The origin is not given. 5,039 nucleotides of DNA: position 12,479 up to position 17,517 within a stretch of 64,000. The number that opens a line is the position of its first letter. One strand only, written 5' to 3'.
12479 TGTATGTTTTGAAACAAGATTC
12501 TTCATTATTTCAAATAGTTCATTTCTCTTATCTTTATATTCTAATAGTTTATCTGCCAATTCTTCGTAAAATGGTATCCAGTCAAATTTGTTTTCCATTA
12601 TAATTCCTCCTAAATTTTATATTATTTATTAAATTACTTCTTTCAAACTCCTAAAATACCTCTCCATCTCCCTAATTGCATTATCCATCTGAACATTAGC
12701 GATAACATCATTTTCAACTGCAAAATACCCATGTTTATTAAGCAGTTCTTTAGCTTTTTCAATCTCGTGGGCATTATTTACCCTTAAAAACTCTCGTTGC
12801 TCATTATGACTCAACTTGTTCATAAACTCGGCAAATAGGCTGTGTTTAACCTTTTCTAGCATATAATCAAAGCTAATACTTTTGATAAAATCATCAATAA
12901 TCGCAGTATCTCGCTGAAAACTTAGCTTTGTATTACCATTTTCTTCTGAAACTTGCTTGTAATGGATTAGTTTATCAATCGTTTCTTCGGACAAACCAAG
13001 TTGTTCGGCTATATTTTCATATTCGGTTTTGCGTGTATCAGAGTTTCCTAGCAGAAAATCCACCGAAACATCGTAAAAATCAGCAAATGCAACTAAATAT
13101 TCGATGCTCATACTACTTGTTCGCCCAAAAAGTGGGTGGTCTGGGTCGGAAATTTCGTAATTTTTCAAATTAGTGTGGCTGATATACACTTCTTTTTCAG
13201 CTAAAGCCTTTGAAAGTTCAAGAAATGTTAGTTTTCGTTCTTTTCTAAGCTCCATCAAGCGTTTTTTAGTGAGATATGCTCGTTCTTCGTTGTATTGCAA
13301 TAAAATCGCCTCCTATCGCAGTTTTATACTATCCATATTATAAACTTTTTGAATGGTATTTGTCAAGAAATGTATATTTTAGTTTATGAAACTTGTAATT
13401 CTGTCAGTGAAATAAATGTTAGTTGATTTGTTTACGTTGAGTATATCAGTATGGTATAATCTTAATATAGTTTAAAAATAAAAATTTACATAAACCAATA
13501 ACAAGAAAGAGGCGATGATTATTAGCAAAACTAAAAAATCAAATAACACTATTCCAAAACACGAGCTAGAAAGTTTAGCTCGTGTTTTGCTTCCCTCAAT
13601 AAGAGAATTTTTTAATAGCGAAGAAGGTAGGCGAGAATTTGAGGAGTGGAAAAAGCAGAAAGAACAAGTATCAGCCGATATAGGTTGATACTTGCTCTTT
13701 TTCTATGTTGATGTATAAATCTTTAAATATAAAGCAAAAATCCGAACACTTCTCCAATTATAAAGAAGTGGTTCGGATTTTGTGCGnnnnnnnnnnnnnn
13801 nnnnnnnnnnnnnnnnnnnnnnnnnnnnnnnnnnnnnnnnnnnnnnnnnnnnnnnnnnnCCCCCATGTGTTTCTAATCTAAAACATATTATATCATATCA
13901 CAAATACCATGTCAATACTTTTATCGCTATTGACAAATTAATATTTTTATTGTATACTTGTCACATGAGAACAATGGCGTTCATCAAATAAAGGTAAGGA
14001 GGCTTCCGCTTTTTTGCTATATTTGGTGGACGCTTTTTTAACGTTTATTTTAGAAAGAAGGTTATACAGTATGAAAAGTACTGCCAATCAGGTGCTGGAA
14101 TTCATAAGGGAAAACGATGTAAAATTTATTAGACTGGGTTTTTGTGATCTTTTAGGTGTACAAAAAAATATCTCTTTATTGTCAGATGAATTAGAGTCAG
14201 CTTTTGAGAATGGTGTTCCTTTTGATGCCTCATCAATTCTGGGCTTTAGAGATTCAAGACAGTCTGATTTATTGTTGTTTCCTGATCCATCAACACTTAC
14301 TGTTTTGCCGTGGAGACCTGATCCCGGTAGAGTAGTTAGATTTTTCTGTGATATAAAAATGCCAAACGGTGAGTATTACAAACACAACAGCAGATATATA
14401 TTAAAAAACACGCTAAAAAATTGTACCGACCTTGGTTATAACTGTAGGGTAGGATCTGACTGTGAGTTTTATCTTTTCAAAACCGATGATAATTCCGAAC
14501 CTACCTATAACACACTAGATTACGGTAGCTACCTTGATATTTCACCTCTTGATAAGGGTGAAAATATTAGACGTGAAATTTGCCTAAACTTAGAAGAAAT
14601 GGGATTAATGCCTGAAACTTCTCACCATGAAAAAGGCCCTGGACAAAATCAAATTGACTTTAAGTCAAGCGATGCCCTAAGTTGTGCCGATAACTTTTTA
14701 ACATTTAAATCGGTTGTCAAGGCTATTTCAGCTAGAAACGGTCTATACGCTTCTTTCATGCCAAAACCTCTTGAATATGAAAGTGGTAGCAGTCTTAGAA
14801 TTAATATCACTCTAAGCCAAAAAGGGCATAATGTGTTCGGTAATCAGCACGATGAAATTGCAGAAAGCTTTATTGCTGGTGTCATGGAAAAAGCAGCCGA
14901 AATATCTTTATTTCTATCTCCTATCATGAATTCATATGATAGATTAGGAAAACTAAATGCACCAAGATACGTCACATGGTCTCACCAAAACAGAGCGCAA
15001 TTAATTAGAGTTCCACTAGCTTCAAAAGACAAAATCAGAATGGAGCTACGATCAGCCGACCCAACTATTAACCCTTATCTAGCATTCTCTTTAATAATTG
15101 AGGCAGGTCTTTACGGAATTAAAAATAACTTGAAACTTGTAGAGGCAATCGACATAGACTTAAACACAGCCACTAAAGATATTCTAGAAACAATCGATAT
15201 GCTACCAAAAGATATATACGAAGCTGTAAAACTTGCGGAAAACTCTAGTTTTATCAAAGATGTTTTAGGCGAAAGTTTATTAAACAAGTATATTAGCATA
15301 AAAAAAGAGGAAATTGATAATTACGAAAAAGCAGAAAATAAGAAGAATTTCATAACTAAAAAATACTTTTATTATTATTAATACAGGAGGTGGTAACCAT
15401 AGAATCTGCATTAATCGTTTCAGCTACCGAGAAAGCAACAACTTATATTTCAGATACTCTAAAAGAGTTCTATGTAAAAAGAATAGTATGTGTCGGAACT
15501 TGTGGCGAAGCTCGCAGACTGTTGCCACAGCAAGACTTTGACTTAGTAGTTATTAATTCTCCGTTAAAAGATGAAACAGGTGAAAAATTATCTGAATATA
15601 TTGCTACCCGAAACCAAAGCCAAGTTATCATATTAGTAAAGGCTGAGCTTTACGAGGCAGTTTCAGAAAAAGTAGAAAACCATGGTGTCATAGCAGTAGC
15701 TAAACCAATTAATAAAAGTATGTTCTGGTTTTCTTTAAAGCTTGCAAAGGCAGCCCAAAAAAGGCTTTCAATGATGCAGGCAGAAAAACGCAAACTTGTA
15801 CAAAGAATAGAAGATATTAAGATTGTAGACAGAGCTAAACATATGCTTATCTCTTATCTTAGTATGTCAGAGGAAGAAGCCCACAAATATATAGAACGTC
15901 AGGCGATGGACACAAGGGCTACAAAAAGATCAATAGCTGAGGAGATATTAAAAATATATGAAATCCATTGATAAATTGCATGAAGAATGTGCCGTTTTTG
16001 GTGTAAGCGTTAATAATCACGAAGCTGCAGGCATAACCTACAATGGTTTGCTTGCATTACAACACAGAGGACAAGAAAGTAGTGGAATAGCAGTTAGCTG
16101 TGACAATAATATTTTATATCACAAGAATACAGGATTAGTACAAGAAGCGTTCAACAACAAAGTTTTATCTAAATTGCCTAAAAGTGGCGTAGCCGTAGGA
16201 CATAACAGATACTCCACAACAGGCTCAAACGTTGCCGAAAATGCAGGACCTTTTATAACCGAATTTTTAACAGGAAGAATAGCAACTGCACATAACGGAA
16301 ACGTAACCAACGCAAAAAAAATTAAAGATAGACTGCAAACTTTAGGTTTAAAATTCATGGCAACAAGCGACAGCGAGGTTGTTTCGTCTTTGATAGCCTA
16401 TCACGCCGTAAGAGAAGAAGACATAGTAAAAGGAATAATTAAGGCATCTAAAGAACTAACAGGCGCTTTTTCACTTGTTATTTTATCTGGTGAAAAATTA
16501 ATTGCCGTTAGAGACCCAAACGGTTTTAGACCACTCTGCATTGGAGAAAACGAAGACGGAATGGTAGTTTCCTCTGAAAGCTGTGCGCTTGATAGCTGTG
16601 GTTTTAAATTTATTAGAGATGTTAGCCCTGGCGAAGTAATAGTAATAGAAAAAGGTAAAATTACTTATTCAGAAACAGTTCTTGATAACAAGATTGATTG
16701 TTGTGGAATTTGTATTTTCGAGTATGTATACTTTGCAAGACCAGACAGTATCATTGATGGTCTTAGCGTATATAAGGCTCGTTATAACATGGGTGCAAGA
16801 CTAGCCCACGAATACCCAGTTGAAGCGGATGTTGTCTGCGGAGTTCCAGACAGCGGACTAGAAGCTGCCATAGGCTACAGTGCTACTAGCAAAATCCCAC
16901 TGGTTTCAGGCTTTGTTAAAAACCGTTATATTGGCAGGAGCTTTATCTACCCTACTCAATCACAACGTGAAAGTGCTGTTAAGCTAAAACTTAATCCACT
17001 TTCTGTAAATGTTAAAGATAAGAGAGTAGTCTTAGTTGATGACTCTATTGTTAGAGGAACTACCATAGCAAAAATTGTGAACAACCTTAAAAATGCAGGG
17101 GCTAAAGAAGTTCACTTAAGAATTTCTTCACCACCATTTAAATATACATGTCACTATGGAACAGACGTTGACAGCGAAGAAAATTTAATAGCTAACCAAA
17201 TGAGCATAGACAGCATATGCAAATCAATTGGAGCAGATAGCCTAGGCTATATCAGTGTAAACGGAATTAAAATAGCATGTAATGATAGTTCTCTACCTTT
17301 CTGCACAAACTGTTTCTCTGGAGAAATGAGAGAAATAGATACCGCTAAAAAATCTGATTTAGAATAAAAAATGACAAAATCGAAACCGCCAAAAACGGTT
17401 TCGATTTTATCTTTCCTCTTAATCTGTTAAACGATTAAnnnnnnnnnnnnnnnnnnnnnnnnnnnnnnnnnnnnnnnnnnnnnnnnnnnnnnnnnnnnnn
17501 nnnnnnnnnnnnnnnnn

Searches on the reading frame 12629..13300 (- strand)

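Call 3: search_protein_families(library=pfam, proteins=[window:12629-13300:-], max_evalue=0.1)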
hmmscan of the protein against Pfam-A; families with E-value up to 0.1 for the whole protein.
window:12629-13300:- (223 aa): 8 families
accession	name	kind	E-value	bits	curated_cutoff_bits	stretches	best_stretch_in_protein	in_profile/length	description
PF04545.22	Sigma70_r4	-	0.00093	19.1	24.1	1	92-113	21-42/50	Sigma-70, region 4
PF08281.18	Sigma70_r4_2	-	0.012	15.7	25.7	1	93-113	28-48/54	Sigma-70, region 4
PF17908.6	APAF1_C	-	0.017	15.5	22.8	1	142-205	53-114/135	APAF-1 helical domain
PF01381.28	HTH_3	-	0.018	15.5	23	0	65-83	37-55/55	Helix-turn-helix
PF12844.13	HTH_19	-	0.029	14.7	30.2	0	13-49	2-33/64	Helix-turn-helix domain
PF01471.23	PG_binding_1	-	0.038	14.6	23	1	179-216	4-41/57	Putative peptidoglycan binding domain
PF13560.12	HTH_31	-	0.077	13.8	27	0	14-81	5-59/64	Helix-turn-helix domain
PF08280.17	HTH_Mga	-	0.095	13.1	23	1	89-114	17-42/59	M protein trans-acting positive regulator (MGA) HTH domain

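Call 4: search_protein_families(library=padloc, proteins=[window:12629-13300:-], max_evalue=0.1)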
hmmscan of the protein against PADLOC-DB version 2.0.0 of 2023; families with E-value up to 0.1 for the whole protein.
window:12629-13300:- (223 aa): 1 family
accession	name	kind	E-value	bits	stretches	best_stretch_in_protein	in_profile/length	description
PDLC04142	capH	-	0.00012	21.1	1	11-95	7-74/103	capH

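Call 5: search_protein_families(library=ncbifam, proteins=[window:12629-13300:-], max_evalue=0.1)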
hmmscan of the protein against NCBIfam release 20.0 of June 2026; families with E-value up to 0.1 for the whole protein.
window:12629-13300:- (223 aa): 5 families
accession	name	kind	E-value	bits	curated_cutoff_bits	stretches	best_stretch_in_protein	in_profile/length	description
NF041951.1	phage_RstR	subfamily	2.9e-06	27.5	80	1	12-95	4-73/108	RstR family transcriptional repressor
TIGR00673.1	cynS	equivalog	0.0012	18.9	113.3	0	13-51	11-49/150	cyanase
NF002773.0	PRK02866.1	subfamily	0.0042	17.1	150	0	12-51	7-46/147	cyanase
NF009132.0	PRK12485.1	equivalog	0.066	12.2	693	1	88-174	172-253/369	bifunctional 3,4-dihydroxy-2-butanone-4-phosphate synthase/GTP cyclohydrolase II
TIGR01764.1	excise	domain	0.1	13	28.8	0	95-115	5-25/49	excisionase family DNA-binding protein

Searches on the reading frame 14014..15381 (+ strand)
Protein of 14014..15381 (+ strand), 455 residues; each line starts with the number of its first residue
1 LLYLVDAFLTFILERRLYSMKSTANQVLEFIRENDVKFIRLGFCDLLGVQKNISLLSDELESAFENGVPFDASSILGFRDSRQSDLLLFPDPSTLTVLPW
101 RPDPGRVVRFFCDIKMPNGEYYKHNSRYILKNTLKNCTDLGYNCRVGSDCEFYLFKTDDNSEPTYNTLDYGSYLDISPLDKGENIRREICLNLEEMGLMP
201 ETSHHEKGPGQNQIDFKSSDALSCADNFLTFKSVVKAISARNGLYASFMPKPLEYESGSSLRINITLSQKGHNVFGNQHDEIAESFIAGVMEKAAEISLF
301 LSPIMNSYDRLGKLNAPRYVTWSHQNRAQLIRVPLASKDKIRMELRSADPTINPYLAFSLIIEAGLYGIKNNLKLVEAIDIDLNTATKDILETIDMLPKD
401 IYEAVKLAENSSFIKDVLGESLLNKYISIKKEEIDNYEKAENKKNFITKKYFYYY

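Call 71: search_protein_families(library=pfam, proteins=[window:14014-15381:+], max_evalue=0.00001)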
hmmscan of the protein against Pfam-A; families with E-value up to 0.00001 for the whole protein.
window:14014-15381:+ (455 aa): 2 families
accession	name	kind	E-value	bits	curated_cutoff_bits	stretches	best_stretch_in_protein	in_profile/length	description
PF00120.29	Gln-synt_C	-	4.4e-92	309.2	24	1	125-443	3-338/344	Glutamine synthetase, catalytic domain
PF03951.24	Gln-synt_N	-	4.3e-25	87.6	33.4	1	35-117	1-82/82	Glutamine synthetase, beta-Grasp domain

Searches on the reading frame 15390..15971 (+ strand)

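Call 71: search_protein_families(library=pfam, proteins=[window:15390-15971:+], max_evalue=0.00001)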
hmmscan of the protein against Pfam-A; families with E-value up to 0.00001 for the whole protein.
window:15390-15971:+ (193 aa): 2 families
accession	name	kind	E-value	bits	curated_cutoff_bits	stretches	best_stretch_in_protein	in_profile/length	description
PF03861.19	ANTAR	-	1.2e-14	54.3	27.3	1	135-187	2-54/54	ANTAR domain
PF00072.30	Response_reg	-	8.6e-06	26.3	30.2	0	9-110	3-104/111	Response regulator receiver domain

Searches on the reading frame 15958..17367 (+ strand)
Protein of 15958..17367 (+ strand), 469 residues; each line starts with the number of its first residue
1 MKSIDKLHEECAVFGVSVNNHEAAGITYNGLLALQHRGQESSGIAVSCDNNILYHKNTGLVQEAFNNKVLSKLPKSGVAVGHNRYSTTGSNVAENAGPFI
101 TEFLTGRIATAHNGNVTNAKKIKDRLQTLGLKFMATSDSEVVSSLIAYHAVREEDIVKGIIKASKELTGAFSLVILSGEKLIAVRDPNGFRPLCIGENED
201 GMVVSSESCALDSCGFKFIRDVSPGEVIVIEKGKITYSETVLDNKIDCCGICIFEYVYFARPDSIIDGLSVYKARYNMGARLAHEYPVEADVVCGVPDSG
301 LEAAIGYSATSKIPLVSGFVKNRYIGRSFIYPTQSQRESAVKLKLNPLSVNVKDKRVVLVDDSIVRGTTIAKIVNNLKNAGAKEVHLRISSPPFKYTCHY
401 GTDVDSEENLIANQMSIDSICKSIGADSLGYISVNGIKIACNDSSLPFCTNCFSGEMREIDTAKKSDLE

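Call 71: search_protein_families(library=pfam, proteins=[window:15958-17367:+], max_evalue=0.00001)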
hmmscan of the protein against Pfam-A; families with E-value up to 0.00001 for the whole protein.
window:15958-17367:+ (469 aa): 4 families
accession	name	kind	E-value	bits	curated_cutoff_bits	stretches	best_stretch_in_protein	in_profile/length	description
PF13522.11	GATase_6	-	1.7e-18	67.4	27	1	76-207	10-130/130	Glutamine amidotransferase domain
PF13537.11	GATase_7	-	6.2e-18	65.4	25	1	83-211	2-121/123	Glutamine amidotransferase domain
PF00156.33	Pribosyltran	-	1.4e-09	37.9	26.3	1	286-387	26-120/158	Phosphoribosyl transferase domain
PF13230.11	GATase_4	-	1.7e-06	27.6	23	1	11-186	2-187/272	Glutamine amidotransferases class-II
